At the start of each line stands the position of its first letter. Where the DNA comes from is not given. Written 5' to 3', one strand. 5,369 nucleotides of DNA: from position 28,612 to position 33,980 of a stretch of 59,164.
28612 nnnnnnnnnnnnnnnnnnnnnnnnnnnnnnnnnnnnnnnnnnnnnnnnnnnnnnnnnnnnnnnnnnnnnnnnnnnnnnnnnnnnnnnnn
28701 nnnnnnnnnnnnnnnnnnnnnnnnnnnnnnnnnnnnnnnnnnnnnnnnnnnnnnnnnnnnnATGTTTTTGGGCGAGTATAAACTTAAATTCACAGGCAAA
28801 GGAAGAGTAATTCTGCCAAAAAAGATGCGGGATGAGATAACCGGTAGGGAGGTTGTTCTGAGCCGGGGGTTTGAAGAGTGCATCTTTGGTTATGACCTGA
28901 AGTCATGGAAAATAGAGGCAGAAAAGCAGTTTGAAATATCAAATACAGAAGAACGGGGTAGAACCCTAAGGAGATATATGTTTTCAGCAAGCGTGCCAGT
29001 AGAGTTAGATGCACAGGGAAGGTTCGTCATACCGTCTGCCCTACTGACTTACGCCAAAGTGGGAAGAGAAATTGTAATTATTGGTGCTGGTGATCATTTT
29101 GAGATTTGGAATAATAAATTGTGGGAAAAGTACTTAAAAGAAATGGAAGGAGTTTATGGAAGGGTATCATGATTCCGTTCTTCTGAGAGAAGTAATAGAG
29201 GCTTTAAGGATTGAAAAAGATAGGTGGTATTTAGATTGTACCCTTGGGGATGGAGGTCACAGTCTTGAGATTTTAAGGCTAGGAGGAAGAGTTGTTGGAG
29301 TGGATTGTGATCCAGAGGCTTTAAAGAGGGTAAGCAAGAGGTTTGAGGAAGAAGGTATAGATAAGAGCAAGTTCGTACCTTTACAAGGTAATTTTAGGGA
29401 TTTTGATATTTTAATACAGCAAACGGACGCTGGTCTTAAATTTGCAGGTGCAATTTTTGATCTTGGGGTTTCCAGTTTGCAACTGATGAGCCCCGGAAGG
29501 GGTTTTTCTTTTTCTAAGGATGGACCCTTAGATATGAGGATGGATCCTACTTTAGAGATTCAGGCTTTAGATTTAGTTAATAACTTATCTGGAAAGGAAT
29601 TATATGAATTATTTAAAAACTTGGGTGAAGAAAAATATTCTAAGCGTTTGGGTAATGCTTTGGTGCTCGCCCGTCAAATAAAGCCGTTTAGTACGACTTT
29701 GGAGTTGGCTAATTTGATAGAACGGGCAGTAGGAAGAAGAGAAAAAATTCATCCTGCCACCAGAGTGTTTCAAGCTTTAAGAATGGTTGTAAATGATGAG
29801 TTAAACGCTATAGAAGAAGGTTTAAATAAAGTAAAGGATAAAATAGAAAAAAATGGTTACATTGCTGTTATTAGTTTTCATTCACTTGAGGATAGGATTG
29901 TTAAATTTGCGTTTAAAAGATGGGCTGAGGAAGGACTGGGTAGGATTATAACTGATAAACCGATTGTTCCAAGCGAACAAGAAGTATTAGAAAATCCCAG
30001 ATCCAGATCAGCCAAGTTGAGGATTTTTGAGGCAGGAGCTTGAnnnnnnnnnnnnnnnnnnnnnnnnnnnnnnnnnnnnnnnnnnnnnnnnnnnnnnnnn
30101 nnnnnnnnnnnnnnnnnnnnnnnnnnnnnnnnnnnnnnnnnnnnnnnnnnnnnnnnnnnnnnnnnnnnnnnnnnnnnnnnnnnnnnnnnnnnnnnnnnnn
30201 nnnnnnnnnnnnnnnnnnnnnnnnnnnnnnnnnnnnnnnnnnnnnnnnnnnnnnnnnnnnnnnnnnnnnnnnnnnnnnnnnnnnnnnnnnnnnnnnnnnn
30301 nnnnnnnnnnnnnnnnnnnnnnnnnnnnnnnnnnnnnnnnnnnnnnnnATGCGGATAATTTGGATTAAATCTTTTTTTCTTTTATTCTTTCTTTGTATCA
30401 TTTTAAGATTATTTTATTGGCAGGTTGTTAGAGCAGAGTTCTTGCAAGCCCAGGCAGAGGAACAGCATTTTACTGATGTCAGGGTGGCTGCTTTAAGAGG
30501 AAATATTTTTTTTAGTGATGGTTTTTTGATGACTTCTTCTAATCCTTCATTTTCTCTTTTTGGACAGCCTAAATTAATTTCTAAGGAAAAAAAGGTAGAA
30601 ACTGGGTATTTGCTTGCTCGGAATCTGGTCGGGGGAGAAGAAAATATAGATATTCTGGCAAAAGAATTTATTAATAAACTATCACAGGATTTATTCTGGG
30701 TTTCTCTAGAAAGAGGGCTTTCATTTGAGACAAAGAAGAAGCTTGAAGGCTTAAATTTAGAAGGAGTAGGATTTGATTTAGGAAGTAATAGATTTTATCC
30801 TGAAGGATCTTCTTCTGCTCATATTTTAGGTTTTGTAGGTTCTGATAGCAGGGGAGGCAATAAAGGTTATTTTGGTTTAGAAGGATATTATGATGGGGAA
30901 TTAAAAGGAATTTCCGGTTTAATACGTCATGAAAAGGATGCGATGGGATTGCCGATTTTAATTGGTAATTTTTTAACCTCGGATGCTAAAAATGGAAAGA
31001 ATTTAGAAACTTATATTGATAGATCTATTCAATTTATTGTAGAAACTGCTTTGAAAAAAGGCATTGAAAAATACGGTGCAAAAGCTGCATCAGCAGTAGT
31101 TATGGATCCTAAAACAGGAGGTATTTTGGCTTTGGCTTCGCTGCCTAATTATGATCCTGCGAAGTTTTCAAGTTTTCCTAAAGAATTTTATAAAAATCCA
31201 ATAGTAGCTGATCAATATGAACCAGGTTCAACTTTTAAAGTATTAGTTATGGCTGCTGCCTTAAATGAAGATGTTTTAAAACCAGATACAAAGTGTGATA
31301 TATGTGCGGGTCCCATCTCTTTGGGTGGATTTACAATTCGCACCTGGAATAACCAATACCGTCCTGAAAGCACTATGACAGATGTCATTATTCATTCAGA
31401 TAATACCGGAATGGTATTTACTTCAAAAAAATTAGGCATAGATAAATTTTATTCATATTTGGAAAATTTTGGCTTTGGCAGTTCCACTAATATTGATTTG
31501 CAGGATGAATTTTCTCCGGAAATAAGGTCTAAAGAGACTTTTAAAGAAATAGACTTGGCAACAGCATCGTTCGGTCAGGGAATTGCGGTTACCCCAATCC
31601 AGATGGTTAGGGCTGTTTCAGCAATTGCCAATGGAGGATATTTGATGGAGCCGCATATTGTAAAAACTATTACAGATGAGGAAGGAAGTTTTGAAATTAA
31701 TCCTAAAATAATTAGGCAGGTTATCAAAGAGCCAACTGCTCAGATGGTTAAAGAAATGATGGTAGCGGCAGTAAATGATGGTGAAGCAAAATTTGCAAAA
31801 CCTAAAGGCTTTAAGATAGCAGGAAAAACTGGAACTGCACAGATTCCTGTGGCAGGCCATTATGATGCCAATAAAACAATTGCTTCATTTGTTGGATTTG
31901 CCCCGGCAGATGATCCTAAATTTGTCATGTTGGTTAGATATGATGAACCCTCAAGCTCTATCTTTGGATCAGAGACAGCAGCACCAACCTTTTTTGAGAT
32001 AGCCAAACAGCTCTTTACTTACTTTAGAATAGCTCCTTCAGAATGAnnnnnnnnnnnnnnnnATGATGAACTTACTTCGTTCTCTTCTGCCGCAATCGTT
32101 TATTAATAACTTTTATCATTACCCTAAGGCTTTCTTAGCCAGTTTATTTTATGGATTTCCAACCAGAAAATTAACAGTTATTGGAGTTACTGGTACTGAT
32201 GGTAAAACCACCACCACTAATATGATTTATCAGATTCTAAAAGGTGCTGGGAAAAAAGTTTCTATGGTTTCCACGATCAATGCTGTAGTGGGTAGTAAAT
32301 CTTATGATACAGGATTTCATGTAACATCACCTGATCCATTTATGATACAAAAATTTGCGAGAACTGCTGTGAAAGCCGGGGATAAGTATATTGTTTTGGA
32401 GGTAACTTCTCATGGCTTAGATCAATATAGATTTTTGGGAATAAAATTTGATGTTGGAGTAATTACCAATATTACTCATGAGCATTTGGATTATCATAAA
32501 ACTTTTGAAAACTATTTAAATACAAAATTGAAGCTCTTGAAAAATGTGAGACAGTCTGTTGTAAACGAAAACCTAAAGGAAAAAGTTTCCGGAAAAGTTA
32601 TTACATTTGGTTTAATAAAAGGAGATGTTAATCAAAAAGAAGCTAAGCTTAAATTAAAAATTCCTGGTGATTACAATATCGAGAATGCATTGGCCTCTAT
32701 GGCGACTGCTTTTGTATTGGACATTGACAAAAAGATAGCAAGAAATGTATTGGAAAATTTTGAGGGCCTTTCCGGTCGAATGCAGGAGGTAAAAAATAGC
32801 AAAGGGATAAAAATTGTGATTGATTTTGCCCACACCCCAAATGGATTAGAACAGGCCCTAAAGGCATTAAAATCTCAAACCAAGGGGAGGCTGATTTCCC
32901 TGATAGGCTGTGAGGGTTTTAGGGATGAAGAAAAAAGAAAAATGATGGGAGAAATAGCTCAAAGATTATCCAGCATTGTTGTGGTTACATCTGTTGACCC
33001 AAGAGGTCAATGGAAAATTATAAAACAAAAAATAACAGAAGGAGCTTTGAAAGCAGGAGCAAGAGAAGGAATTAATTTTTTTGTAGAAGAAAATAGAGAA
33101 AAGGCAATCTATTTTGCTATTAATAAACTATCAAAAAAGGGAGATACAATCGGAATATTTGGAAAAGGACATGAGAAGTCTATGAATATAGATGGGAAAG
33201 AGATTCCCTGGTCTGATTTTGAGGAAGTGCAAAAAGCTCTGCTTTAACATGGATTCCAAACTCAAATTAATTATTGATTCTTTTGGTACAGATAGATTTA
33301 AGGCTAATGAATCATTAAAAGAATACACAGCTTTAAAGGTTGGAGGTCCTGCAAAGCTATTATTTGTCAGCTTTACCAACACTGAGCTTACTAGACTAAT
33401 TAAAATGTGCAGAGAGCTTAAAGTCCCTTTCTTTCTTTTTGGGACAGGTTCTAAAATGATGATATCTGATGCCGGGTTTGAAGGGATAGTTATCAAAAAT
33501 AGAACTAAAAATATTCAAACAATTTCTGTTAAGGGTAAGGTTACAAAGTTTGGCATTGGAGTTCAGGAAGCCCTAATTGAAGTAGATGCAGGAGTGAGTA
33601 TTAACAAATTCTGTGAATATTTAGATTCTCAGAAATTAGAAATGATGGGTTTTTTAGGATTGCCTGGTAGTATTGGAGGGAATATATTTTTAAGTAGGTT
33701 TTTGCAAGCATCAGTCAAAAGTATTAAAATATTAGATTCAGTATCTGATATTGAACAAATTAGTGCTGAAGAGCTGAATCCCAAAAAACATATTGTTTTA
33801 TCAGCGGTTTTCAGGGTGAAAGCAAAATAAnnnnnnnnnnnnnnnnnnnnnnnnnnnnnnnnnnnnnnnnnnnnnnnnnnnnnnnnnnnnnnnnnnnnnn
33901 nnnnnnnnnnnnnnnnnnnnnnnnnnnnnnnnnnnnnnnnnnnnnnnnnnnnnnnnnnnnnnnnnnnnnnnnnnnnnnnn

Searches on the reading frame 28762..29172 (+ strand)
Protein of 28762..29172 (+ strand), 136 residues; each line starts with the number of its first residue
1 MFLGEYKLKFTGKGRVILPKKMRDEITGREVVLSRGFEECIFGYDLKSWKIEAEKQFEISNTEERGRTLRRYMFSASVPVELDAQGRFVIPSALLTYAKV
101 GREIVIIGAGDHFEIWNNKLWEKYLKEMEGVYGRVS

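Call 6: search_protein_families(library=pfam, proteins=[window:28762-29172:+], max_evalue=0.01)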
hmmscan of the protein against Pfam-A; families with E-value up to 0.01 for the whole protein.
window:28762-29172:+ (136 aa): 1 family
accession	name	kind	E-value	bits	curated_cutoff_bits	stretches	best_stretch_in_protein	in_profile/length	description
PF02381.23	MraZ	-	8.7e-31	106.2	23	2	73-128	1-56/72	MraZ protein, putative antitoxin-like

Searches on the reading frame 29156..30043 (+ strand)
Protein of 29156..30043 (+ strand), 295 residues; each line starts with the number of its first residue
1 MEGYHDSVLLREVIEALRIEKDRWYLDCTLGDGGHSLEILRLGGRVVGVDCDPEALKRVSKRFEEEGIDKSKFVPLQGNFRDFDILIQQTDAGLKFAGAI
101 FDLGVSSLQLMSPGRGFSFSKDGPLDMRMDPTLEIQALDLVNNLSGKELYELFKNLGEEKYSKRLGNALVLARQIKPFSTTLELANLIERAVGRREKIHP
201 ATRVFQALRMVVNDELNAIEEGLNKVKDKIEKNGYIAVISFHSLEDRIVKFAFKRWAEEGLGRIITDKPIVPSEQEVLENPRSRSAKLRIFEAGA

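Call 6: search_protein_families(library=pfam, proteins=[window:29156-30043:+], max_evalue=0.01)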
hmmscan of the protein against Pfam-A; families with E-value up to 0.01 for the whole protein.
window:29156-30043:+ (295 aa): 4 families
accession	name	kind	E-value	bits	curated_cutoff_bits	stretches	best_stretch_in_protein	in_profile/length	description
PF01795.25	Methyltransf_5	-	5e-91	305.8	27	1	4-292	3-307/309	MraW methylase family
PF13649.12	Methyltransf_25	-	6.8e-06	27.1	27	1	26-91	2-66/97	Methyltransferase domain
PF08241.18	Methyltransf_11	-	0.00032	21.7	21.2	1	26-107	1-67/95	Methyltransferase domain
PF13847.12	Methyltransf_31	-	0.00063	19.9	27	1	21-84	3-67/145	Methyltransferase domain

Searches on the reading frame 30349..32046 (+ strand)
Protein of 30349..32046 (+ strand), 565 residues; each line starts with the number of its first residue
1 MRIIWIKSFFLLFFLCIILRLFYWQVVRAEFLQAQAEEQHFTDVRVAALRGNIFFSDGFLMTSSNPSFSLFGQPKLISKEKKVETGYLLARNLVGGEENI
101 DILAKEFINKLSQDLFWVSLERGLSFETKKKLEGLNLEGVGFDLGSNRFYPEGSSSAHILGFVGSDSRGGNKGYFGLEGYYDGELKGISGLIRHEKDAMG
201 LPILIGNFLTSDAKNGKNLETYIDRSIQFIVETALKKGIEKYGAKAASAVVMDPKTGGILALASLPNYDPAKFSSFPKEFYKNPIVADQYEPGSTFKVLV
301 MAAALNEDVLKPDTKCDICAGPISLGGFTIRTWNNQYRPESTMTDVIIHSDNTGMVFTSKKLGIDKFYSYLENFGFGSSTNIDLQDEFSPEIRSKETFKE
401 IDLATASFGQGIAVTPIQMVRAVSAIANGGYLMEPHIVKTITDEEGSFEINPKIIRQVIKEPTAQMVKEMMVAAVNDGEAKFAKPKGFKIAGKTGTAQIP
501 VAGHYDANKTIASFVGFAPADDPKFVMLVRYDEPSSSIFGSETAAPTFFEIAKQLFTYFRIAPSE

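Call 6: search_protein_families(library=pfam, proteins=[window:30349-32046:+], max_evalue=0.01)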
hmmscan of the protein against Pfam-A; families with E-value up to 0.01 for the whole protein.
window:30349-32046:+ (565 aa): 3 families
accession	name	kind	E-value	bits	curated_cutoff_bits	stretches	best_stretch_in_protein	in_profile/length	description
PF00905.27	Transpeptidase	-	4.8e-80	269.4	22.1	1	248-551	2-297/299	Penicillin binding protein transpeptidase domain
PF03717.20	PBP_dimer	-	1.7e-15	58.3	24.4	1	47-201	3-174/180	Penicillin-binding Protein dimerisation domain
PF13354.11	Beta-lactamase2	-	9.6e-08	32.1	22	1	289-497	20-190/214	Beta-lactamase enzyme family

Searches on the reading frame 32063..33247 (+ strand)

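Call 6: search_protein_families(library=pfam, proteins=[window:32063-33247:+], max_evalue=0.01)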
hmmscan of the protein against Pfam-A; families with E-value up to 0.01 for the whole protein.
window:32063-33247:+ (394 aa): 2 families
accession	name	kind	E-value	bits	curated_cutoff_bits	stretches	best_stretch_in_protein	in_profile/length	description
PF08245.18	Mur_ligase_M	-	1.4e-38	133.3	24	1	42-216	1-200/200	Mur ligase middle domain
PF02875.26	Mur_ligase_C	-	1.9e-24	87.3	28.4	1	238-369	1-127/127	Mur ligase, glutamate ligase domain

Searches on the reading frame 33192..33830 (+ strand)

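Call 6: search_protein_families(library=pfam, proteins=[window:33192-33830:+], max_evalue=0.01)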
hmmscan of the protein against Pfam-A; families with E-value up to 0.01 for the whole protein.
window:33192-33830:+ (212 aa): 1 family
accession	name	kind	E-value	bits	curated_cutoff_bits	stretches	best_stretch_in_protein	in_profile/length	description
PF01565.28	FAD_binding_4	-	2.3e-08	34.3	26.4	1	63-165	10-104/139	FAD binding domain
